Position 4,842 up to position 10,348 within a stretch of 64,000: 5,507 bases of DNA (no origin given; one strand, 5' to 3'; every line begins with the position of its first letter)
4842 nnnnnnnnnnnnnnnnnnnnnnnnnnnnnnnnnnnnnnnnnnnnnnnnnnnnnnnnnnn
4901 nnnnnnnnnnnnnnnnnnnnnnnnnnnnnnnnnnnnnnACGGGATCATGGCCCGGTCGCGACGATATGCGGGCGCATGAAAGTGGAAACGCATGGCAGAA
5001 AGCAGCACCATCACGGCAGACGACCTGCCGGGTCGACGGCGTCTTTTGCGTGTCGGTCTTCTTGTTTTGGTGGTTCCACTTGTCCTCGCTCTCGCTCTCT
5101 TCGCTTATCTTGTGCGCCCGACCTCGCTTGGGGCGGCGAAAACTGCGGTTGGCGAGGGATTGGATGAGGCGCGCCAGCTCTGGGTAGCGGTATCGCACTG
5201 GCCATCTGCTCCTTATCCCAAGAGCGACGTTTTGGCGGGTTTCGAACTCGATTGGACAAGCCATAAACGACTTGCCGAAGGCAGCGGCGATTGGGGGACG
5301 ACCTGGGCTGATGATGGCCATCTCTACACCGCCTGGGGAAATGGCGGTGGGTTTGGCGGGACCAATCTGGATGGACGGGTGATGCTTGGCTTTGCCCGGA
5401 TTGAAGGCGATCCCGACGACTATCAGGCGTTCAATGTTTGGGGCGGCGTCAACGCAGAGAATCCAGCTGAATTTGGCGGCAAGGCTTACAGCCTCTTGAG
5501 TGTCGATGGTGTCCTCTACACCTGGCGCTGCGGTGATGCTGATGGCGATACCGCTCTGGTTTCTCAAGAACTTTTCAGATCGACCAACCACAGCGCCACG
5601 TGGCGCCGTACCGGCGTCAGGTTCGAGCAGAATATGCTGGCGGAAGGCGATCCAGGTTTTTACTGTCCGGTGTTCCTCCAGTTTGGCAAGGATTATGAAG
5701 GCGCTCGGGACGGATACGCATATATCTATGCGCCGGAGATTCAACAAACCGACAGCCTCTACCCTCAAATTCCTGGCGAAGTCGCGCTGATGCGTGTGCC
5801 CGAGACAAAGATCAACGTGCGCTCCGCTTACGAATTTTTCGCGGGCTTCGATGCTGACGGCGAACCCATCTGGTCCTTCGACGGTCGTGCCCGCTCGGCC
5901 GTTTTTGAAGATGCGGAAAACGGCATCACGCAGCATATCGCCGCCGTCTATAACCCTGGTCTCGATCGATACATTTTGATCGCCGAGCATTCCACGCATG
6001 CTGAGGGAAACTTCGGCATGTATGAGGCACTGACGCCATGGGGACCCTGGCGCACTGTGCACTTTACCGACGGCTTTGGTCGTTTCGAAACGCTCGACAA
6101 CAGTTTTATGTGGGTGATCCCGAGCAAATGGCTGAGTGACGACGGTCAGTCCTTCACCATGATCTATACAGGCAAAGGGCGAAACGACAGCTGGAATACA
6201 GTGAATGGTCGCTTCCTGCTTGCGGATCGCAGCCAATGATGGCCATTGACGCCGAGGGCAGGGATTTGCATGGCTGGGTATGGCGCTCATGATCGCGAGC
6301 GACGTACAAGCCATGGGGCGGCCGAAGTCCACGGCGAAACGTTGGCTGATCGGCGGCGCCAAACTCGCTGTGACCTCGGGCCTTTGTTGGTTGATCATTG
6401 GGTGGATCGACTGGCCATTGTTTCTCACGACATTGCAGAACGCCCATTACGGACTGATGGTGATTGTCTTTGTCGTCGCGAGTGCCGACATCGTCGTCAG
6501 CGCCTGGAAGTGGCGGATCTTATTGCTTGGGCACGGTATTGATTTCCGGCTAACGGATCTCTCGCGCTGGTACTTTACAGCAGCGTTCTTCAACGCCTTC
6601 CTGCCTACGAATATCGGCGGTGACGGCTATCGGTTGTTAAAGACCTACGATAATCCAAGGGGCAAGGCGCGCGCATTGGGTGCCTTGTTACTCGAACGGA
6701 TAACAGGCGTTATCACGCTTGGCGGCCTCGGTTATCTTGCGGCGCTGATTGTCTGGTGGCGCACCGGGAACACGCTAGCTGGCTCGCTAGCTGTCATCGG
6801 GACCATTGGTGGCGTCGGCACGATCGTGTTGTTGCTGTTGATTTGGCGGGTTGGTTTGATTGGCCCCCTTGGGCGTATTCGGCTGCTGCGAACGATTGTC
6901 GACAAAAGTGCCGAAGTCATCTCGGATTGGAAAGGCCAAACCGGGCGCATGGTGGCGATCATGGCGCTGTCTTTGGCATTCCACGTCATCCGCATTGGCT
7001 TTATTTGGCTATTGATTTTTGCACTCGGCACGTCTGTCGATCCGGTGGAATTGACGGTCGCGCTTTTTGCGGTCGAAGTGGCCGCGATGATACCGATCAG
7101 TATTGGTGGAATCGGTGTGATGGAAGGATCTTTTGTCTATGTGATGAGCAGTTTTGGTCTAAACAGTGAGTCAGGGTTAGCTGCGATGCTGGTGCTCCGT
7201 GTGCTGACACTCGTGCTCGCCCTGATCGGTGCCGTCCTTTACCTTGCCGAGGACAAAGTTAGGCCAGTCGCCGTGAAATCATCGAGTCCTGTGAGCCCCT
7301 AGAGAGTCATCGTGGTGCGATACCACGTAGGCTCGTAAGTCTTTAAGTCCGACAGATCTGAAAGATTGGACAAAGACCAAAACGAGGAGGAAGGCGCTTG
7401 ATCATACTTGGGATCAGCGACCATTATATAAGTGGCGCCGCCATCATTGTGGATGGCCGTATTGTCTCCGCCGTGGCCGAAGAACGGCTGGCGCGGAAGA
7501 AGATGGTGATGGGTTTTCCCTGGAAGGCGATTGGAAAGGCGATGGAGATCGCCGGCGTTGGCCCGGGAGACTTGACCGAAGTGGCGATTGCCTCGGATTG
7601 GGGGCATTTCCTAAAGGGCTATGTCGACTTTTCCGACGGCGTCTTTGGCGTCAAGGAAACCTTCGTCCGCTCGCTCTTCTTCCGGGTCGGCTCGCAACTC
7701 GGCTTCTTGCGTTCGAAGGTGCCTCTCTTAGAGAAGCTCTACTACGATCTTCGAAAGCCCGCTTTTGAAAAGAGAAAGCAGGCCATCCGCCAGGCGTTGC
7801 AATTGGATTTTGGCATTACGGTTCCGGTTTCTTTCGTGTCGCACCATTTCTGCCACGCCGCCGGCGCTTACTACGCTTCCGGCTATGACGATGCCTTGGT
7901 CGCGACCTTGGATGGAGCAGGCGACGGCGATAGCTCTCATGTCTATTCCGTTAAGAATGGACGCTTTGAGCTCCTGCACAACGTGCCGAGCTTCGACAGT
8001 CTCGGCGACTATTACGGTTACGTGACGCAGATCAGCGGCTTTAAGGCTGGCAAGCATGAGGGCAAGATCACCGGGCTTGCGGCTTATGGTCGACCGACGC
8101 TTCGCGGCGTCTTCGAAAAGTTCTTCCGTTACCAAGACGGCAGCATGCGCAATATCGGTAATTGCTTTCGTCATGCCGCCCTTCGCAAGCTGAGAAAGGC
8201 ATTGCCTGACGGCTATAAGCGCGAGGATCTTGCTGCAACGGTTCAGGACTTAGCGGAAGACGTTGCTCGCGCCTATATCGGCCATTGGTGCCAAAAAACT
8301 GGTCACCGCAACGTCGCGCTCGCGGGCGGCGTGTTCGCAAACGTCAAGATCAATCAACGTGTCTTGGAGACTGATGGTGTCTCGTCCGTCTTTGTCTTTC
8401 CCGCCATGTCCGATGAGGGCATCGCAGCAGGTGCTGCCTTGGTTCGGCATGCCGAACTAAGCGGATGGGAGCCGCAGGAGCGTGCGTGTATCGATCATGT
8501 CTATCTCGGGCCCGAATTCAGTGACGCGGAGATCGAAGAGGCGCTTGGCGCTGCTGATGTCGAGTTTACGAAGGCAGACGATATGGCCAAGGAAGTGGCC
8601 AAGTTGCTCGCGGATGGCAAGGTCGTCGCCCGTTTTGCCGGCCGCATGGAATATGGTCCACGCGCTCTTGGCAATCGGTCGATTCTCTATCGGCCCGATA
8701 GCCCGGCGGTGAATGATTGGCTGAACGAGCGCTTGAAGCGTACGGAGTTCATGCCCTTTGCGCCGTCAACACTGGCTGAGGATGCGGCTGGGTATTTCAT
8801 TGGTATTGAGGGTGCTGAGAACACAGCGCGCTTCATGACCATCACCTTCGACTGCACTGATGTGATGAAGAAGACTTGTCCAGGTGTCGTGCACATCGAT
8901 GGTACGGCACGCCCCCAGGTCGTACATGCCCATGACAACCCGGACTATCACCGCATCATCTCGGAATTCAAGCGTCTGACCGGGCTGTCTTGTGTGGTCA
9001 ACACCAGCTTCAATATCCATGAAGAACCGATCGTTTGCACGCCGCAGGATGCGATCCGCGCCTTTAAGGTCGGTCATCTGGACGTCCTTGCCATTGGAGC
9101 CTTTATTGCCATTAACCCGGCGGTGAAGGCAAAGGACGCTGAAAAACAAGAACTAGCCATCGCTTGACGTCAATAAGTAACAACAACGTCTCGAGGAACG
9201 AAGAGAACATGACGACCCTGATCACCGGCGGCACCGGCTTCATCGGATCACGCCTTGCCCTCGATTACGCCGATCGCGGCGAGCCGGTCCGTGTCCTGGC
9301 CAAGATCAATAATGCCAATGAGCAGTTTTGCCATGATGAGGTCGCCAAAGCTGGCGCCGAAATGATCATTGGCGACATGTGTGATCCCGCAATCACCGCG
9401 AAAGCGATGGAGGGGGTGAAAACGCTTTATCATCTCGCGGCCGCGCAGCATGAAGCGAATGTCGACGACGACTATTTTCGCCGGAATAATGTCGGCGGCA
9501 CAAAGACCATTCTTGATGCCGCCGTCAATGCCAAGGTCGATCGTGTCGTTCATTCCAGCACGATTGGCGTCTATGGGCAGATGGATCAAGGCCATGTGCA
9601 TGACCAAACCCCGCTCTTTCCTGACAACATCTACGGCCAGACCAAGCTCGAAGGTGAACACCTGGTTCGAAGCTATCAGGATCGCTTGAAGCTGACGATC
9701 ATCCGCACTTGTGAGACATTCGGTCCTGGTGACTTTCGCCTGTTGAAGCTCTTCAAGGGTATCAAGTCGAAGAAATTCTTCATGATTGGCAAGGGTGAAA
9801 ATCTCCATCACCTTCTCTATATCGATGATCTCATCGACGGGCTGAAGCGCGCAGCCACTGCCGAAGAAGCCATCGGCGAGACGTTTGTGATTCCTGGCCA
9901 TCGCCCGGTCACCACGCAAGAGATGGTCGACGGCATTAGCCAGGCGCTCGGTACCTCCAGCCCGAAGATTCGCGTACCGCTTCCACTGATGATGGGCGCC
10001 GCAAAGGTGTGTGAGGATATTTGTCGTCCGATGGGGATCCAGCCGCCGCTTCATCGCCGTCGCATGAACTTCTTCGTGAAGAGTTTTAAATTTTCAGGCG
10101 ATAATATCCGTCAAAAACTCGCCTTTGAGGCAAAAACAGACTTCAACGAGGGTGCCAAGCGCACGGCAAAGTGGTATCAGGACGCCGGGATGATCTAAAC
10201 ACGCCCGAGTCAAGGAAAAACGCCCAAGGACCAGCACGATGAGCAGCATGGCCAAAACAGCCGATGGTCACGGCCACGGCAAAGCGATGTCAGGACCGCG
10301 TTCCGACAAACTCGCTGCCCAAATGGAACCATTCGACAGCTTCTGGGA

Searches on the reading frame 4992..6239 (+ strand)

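Call 77: search_protein_families(library=pfam, proteins=[window:4992-6239:+], max_evalue=0.0001)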
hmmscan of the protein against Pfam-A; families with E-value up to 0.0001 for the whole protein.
window:4992-6239:+ (415 aa): 1 family
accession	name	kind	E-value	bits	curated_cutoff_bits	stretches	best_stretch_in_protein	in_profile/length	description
PF13810.12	DUF4185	-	1.2e-08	35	39.5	1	193-359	128-270/309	Domain of unknown function (DUF4185)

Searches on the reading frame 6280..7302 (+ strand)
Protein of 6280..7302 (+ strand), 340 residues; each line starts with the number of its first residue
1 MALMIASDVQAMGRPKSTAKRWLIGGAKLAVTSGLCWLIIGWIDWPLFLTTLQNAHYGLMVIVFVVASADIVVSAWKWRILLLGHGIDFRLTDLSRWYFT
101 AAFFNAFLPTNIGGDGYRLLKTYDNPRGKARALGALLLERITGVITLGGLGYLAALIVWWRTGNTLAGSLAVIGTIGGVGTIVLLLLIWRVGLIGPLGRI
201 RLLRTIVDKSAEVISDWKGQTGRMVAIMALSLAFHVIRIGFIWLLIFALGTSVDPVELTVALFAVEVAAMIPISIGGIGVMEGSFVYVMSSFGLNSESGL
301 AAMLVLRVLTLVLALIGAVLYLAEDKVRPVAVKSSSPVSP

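Call 77: search_protein_families(library=pfam, proteins=[window:6280-7302:+], max_evalue=0.0001)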
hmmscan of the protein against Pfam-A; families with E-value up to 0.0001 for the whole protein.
window:6280-7302:+ (340 aa): 1 family
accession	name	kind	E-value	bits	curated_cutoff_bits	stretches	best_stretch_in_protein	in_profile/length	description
PF03706.18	LPG_synthase_TM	-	4e-36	125.4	33.4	1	28-317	4-302/302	Lysylphosphatidylglycerol synthase TM region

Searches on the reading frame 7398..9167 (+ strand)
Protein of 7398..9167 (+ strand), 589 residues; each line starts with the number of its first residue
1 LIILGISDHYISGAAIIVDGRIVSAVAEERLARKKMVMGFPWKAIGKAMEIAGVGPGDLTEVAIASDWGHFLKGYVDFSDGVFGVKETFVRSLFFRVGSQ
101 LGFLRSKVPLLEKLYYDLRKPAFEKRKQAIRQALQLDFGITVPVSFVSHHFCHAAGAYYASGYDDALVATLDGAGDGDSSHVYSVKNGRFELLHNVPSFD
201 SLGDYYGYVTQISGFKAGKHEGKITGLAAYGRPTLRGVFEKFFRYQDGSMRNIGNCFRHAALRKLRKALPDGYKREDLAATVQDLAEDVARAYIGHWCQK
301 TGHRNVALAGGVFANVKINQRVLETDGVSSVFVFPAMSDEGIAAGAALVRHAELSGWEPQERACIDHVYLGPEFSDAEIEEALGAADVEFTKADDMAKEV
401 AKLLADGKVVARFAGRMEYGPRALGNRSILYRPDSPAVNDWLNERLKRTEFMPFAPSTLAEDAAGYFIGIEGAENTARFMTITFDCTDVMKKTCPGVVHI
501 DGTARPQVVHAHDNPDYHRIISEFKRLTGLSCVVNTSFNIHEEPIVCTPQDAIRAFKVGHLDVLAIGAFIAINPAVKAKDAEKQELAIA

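Call 11: search_protein_families(library=pfam, proteins=[window:7398-9167:+], max_evalue=0.0001)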
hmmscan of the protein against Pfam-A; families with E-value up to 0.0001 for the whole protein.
window:7398-9167:+ (589 aa): 3 families
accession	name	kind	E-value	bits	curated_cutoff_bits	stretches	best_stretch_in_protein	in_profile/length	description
PF16861.10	Carbam_trans_C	-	7.6e-61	205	27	1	401-570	1-167/170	Carbamoyltransferase C-terminus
PF02543.21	Carbam_trans_N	-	5.8e-38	131.6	24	1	3-348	2-346/346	Carbamoyltransferase N-terminus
PF00814.31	TsaD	-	1.2e-06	28.9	24.8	1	133-335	73-250/264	tRNA N6-adenosine threonylcarbamoyltransferase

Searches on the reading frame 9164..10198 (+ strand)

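Call 77: search_protein_families(library=pfam, proteins=[window:9164-10198:+], max_evalue=0.0001)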
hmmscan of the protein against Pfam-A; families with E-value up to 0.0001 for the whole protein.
window:9164-10198:+ (344 aa): 8 families
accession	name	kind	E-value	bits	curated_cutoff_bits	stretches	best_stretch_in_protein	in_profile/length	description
PF01370.27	Epimerase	-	2e-36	126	20.9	1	19-243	2-239/240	NAD dependent epimerase/dehydratase family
PF16363.11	GDP_Man_Dehyd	-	1.7e-27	97.2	27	1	19-266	1-270/332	GDP-mannose 4,6 dehydratase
PF01073.25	3Beta_HSD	-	8e-27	94.4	22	1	19-272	1-279/280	3-beta hydroxysteroid dehydrogenase/isomerase family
PF13460.12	NAD_binding_10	-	7.1e-13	49.3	27.2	1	22-181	1-142/184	NAD(P)H-binding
PF02719.21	Polysacc_synt_2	-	4.3e-12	46.3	20.2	1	19-171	2-152/293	Polysaccharide biosynthesis protein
PF07993.18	NAD_binding_4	-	4.4e-12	46.1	20.1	1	20-182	1-204/258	Male sterility protein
PF04321.23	RmlD_sub_bind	-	4.6e-12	46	27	1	16-188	1-154/287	RmlD substrate binding domain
PF05368.20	NmrA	-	2.1e-10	41.1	27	1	17-134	4-108/298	NmrA-like family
